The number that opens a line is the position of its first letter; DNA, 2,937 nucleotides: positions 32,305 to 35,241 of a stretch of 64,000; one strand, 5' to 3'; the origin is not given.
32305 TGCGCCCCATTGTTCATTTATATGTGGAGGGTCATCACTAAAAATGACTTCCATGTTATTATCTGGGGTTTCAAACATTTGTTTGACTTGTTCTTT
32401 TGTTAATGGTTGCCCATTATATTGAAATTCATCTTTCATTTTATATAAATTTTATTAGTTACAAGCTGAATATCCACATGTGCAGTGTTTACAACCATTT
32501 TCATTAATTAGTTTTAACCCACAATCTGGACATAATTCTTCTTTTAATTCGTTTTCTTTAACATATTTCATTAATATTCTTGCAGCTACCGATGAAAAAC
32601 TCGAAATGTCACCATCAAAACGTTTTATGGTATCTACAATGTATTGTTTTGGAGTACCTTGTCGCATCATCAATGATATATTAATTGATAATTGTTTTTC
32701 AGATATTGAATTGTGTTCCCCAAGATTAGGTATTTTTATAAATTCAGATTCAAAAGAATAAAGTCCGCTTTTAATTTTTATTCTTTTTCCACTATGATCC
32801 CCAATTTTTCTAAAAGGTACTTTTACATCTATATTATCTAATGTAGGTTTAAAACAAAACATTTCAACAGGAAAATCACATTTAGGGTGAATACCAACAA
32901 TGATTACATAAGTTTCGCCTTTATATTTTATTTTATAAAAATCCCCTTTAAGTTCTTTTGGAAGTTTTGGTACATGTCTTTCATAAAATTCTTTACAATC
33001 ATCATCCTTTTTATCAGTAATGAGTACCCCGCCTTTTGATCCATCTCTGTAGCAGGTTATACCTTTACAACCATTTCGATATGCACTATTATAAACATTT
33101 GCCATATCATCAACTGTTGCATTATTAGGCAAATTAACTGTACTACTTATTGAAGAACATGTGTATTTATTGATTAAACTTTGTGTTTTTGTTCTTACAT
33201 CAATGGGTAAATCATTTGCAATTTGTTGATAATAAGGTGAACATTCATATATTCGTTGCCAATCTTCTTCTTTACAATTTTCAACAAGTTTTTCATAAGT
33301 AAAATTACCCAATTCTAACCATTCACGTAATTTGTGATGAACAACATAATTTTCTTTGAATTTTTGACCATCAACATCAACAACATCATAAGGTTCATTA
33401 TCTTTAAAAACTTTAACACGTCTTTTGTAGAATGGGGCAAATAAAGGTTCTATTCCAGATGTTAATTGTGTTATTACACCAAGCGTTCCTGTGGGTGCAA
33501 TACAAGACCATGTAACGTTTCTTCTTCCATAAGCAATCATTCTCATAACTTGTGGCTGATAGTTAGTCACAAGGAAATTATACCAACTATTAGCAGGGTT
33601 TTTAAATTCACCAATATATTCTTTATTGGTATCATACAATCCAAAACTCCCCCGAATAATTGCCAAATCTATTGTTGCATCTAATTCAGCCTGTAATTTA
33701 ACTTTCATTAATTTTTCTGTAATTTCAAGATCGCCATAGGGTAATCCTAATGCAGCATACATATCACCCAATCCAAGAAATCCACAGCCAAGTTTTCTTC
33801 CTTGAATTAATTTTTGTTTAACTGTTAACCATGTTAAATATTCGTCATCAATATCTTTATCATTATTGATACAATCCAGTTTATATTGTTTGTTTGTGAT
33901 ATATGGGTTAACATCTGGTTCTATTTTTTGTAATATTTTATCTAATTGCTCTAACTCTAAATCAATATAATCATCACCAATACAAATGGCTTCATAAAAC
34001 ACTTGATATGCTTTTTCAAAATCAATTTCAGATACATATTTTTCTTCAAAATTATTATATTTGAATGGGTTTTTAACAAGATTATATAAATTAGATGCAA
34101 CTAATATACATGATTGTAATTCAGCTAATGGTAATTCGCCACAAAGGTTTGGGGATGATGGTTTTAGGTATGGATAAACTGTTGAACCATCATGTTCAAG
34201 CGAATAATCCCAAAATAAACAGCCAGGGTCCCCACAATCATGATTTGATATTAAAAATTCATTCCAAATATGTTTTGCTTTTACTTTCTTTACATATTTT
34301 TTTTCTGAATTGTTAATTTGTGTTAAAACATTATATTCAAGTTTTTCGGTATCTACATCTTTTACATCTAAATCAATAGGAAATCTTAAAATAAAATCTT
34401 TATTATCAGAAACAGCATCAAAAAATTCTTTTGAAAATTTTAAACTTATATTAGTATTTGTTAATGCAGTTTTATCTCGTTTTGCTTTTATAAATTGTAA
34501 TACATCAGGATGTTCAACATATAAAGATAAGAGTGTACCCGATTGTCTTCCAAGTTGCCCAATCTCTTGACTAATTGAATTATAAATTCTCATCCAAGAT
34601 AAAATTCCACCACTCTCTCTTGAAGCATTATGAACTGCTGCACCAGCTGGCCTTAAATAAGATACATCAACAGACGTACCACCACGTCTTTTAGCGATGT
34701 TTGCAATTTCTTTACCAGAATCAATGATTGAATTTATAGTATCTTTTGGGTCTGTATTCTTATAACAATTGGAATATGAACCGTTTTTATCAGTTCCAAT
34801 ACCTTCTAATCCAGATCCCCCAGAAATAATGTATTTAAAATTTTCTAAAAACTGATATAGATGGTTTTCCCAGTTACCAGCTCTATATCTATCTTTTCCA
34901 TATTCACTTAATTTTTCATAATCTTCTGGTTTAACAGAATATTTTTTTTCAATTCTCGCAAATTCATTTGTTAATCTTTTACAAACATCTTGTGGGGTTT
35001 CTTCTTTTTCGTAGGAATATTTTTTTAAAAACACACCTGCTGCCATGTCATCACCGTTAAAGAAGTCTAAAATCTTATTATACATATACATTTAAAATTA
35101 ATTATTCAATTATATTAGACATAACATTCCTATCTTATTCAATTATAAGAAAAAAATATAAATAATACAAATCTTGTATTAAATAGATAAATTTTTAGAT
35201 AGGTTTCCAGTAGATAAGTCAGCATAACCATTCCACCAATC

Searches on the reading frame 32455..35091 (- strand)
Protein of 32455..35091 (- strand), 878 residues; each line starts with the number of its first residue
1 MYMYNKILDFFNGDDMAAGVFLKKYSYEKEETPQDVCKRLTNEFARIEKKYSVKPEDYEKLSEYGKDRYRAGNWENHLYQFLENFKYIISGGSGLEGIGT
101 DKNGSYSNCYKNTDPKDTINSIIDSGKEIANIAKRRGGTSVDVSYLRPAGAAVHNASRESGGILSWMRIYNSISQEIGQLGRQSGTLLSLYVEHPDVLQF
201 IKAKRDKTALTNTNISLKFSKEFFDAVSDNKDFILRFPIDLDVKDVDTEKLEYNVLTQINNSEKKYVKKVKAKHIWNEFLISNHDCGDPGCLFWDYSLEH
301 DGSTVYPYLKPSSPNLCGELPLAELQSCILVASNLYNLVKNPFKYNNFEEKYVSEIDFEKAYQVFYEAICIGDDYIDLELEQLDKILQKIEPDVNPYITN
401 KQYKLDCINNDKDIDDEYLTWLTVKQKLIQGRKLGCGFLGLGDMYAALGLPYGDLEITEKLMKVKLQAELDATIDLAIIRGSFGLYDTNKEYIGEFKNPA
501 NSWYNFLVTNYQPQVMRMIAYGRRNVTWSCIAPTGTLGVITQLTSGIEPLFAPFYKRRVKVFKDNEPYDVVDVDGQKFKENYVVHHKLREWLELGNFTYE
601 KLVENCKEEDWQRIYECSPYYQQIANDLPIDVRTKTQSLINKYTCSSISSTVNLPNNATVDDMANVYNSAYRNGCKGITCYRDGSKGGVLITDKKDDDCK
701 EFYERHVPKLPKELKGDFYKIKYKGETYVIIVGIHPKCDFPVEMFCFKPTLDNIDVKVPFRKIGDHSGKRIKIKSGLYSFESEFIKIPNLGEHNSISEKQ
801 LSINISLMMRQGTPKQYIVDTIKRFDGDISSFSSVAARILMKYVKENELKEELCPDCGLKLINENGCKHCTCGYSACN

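Call 9: search_protein_families(library=phrogs, proteins=[window:32455-35091:-])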
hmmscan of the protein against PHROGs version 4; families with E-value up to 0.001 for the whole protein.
window:32455-35091:- (878 aa): 7 families
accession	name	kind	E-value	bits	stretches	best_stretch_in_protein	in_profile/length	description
phrog_84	-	DNA, RNA and nucleotide metabolism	5.1e-84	284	1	21-877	206-973/975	ribonucleoside-diphosphate reductase large subunit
phrog_3987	-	DNA, RNA and nucleotide metabolism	1.3e-19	71.2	1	95-301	209-422/467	ribonucleotide reductase large subunit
phrog_367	-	DNA, RNA and nucleotide metabolism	9.1e-14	51.6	2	430-680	451-648/701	ribonucleotide reductase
phrog_3844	-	moron, auxiliary metabolic gene and host takeover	2e-12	47.8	1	414-699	194-446/451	NrdA-like aerobic NDP reductase large subunit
phrog_12229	-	DNA, RNA and nucleotide metabolism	8.8e-07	28.7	1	21-212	15-179/577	ribonucleotide reductase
phrog_22953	-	DNA, RNA and nucleotide metabolism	1.9e-05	25.7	1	142-246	3-110/201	ribonucleotide reductase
phrog_6132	-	DNA, RNA and nucleotide metabolism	3e-05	24.4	1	101-183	210-291/530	ribonucleotide reductase large subunit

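Call 10: search_protein_families(library=pfam, proteins=[window:32455-35091:-])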
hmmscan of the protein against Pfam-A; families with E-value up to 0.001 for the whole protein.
window:32455-35091:- (878 aa): 1 family
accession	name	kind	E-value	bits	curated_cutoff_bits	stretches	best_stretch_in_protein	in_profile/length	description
PF02867.20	Ribonuc_red_lgC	-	3e-66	224.6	23.9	1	114-681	7-523/523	Ribonucleotide reductase, barrel domain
